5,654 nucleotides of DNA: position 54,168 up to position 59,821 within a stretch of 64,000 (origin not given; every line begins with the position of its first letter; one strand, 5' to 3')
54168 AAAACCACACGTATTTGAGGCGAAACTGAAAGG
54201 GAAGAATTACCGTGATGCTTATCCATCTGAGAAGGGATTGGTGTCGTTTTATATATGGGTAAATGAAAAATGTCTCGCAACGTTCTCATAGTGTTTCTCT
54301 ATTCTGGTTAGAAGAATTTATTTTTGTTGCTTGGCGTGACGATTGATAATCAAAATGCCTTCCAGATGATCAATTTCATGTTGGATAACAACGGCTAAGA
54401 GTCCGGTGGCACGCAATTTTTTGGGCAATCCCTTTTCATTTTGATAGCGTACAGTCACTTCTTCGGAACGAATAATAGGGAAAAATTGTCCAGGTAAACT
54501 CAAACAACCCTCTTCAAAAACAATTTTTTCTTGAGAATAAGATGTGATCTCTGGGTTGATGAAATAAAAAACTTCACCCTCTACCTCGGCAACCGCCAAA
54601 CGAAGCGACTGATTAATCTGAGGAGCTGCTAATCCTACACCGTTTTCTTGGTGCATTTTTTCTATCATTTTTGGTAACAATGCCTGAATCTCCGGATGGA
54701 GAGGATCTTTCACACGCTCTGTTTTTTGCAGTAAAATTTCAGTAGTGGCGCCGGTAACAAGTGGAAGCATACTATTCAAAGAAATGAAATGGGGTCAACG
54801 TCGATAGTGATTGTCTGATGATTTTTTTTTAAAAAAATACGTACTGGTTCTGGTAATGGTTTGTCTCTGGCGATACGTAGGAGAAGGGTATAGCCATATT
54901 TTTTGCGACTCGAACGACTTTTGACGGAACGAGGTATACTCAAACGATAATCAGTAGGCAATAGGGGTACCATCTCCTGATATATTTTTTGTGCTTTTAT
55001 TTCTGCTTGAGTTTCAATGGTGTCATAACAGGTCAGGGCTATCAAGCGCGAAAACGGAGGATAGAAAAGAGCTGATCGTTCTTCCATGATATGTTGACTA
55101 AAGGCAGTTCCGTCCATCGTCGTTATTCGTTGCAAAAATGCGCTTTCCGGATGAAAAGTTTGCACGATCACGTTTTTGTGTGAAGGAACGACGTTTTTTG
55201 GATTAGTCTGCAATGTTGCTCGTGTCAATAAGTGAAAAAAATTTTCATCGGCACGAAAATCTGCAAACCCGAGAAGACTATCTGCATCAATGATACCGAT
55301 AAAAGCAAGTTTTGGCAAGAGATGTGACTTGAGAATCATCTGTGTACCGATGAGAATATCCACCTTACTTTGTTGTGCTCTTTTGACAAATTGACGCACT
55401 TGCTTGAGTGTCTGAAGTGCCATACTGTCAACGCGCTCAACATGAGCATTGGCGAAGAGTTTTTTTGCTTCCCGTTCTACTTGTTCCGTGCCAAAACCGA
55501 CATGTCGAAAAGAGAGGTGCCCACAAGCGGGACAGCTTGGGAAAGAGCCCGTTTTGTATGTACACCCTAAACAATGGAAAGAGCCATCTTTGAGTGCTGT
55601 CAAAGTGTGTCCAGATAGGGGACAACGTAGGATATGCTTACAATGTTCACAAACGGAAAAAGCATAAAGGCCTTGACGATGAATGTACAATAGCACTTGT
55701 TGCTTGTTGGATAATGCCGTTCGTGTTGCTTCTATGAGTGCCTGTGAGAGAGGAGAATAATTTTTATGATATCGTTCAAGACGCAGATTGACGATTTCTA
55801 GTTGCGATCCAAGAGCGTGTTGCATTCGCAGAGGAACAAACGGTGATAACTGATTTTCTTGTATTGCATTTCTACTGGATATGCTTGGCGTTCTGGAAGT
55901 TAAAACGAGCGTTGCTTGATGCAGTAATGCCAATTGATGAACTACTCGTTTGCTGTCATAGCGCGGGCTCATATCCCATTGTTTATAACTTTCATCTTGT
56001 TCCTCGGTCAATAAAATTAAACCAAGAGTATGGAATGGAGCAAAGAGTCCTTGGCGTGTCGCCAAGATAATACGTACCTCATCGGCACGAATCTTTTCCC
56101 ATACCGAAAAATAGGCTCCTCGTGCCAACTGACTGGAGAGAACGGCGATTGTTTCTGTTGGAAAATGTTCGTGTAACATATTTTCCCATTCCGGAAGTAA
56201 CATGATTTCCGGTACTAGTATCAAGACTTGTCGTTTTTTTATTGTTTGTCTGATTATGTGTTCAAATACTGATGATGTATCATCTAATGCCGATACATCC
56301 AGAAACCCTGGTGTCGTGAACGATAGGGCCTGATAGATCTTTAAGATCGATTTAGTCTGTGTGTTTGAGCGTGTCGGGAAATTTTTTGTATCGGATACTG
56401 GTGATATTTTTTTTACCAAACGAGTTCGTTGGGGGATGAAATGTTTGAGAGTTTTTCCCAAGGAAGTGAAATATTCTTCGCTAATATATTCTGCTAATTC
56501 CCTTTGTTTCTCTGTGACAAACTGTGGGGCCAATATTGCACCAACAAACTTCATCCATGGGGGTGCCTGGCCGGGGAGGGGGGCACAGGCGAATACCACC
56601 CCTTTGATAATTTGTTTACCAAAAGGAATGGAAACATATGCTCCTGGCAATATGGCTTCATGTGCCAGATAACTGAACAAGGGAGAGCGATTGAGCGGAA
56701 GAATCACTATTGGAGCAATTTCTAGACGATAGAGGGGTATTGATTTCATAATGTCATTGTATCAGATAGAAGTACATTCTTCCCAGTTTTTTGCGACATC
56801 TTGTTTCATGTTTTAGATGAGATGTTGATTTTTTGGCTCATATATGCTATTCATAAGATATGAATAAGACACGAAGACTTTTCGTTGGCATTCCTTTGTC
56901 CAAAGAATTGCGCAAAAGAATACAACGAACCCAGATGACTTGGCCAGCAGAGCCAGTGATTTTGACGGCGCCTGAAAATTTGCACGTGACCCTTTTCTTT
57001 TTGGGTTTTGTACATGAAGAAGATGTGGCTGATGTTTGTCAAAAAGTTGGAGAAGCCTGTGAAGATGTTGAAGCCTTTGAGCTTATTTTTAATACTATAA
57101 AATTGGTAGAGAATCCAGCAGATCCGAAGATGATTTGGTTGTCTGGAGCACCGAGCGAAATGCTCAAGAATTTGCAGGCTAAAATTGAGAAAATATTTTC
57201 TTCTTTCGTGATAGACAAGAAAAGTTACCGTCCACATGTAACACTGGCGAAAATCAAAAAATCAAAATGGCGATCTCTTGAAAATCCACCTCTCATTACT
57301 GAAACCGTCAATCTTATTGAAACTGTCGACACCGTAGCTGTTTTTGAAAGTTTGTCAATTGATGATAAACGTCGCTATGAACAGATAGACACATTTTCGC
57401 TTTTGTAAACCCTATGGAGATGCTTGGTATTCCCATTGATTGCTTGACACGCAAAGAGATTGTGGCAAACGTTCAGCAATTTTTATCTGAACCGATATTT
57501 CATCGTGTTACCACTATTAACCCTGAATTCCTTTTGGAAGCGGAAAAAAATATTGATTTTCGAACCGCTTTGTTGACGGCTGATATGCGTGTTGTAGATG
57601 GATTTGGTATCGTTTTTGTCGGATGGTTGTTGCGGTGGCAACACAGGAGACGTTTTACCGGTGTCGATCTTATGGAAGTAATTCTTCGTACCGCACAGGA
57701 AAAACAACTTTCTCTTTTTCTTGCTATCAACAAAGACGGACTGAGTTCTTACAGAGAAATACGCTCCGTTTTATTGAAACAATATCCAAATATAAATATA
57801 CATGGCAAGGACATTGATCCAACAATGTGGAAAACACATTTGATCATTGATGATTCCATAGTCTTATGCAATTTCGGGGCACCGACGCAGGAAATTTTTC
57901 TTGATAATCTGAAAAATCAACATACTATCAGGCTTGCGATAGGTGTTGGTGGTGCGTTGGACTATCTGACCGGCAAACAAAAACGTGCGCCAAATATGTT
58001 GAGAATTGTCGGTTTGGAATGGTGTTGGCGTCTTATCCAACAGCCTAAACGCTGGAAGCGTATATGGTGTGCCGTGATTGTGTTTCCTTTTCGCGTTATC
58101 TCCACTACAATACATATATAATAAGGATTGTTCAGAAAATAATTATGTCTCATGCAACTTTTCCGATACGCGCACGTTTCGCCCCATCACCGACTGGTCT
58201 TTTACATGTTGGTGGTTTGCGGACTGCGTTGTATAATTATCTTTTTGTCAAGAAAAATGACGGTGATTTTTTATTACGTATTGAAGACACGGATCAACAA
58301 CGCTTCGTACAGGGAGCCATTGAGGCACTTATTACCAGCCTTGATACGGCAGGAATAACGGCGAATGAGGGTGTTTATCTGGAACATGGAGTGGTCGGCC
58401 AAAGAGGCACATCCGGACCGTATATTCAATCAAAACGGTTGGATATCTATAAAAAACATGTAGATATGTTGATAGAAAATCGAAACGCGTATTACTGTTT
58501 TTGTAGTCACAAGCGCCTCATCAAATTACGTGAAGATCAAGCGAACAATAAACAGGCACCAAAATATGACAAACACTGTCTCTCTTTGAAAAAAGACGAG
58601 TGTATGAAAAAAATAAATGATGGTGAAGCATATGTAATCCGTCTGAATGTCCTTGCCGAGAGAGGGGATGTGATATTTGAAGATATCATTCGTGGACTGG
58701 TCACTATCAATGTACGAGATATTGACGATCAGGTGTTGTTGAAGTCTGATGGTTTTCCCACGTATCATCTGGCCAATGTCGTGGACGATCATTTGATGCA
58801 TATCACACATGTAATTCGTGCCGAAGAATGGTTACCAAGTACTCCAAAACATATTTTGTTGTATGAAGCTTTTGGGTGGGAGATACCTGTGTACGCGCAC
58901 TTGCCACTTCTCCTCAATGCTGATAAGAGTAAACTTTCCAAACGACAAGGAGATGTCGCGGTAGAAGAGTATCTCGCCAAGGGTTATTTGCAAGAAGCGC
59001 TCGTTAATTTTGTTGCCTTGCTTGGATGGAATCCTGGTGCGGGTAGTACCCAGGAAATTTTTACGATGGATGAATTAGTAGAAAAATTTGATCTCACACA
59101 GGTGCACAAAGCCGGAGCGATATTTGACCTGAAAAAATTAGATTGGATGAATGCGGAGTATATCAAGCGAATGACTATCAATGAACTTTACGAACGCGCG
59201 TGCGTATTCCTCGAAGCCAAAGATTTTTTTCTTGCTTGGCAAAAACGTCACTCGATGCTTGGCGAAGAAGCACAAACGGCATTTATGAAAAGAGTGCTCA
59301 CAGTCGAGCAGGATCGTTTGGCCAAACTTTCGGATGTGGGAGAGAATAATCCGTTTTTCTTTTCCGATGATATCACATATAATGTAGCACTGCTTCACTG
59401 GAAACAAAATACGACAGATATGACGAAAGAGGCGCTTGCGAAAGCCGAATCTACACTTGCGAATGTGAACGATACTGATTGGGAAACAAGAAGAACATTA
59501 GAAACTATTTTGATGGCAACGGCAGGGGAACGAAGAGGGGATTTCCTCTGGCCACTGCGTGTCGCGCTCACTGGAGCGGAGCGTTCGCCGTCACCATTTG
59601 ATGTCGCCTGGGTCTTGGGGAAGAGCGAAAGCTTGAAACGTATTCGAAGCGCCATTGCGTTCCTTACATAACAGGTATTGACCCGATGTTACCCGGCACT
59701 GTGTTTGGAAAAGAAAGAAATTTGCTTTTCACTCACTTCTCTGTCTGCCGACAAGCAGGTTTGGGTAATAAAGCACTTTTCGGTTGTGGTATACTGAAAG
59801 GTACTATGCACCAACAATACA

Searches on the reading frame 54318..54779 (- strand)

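Call 57: search_protein_families(library=pfam, proteins=[window:54318-54779:-], max_evalue=0.001)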
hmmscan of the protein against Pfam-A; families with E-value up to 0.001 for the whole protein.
window:54318-54779:- (153 aa): 1 family
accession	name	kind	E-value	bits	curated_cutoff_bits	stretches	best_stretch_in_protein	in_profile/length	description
PF01327.26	Pep_deformylase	-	2.4e-43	147.9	22.8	1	12-152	8-154/156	Polypeptide deformylase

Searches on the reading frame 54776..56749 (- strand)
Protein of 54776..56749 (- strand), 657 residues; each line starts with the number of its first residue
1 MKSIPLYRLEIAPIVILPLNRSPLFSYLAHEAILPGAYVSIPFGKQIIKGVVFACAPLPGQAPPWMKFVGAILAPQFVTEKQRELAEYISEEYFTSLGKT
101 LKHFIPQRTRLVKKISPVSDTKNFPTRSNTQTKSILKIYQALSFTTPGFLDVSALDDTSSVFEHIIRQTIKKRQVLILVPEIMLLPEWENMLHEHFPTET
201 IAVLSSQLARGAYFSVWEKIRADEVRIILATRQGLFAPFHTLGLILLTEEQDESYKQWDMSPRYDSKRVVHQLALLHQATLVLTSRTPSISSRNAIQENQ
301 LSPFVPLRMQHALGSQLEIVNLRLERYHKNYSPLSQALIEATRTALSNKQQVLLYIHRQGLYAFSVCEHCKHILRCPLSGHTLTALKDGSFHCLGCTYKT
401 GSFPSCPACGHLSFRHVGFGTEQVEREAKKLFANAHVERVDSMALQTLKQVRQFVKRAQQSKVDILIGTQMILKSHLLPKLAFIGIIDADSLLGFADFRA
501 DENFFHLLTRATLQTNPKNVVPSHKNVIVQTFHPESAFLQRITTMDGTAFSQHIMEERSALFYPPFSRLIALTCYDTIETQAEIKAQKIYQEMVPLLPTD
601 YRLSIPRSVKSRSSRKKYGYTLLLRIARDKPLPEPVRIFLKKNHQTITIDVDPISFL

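Call 57: search_protein_families(library=pfam, proteins=[window:54776-56749:-], max_evalue=0.001)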
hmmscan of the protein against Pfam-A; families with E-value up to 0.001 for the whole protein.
window:54776-56749:- (657 aa): 2 families
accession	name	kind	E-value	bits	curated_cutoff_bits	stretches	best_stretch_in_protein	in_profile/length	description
PF17764.6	PriA_3primeBD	-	8.5e-11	42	22.7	1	15-106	2-96/96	3'DNA-binding domain (3'BD)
PF18074.6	PriA_C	-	0.00028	22.1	26.9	1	565-653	1-95/95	Primosomal protein N C-terminal domain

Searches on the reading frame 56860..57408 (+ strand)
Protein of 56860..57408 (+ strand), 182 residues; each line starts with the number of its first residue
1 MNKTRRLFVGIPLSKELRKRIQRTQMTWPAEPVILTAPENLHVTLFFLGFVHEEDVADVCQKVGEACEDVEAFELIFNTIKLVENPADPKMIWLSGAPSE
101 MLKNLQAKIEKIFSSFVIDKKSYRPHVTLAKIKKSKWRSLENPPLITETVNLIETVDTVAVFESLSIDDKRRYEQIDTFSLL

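Call 57: search_protein_families(library=pfam, proteins=[window:56860-57408:+], max_evalue=0.001)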
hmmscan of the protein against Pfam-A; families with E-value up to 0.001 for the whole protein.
window:56860-57408:+ (182 aa): 3 families
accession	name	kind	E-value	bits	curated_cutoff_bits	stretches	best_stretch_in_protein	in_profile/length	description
PF02834.22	LigT_PEase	-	1.9e-15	57.2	23.3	1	12-93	2-87/87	LigT like Phosphoesterase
PF13563.12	2_5_RNA_ligase2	-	1.6e-13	51.4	27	1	39-138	24-122/152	2'-5' RNA ligase superfamily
PF10469.15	AKAP7_NLS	-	7.9e-08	32.9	24.4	1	30-148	32-161/208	AKAP7 2'5' RNA ligase-like domain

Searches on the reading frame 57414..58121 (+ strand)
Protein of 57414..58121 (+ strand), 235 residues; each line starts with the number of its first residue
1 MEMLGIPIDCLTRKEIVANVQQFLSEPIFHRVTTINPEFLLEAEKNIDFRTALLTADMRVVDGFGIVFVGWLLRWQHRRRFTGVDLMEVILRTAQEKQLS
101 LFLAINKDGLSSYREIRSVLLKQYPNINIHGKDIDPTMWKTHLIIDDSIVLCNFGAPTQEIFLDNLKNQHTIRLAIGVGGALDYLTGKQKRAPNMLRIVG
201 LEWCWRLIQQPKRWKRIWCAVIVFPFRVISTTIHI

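Call 57: search_protein_families(library=pfam, proteins=[window:57414-58121:+], max_evalue=0.001)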
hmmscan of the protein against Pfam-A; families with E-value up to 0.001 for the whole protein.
window:57414-58121:+ (235 aa): 1 family
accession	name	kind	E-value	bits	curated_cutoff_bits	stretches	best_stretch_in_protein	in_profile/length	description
PF03808.19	Glyco_tran_WecG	-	4.3e-32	111.7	27.4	1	56-217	1-167/168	Glycosyl transferase WecG/TagA/CpsF family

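Call 82: search_protein_families(library=ncbifam, proteins=[window:57414-58121:+], max_evalue=1e-10)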
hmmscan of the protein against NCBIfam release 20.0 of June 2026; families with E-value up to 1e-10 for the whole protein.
window:57414-58121:+ (235 aa): 4 families
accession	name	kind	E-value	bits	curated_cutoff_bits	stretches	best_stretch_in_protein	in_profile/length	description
NF041710.1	UDPacetylman_taseTarA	equivalog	7.9e-30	104.1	350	1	2-229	10-241/247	N-acetylglucosaminyldiphosphoundecaprenol N-acetyl-beta-D-mannosaminyltransferase TarA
TIGR00696.1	wecG_tagA_cpsF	superfamily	2.2e-29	102.4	69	1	55-217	5-172/178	WecB/TagA/CpsF family glycosyltransferase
NF002980.1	PRK03692.1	equivalog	5.9e-25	88.1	323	1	31-218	34-226/240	lipopolysaccharide N-acetylmannosaminouronosyltransferase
NF041872.1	EPS_EpsA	equivalog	4.1e-24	85.3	500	1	6-216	23-242/265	exopolysaccharide biosynthesis glycosyltransferase EpsA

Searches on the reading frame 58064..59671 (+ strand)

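Call 57: search_protein_families(library=pfam, proteins=[window:58064-59671:+], max_evalue=0.001)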
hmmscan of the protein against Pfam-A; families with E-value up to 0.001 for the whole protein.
window:58064-59671:+ (535 aa): 2 families
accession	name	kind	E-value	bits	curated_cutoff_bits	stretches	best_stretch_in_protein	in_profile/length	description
PF00749.27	tRNA-synt_1c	-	1.1e-97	327.1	23.4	1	35-361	2-314/314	tRNA synthetases class I (E and Q), catalytic domain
PF19269.4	Anticodon_2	-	3.9e-24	86.1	23.6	1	395-531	9-141/141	Anticodon binding domain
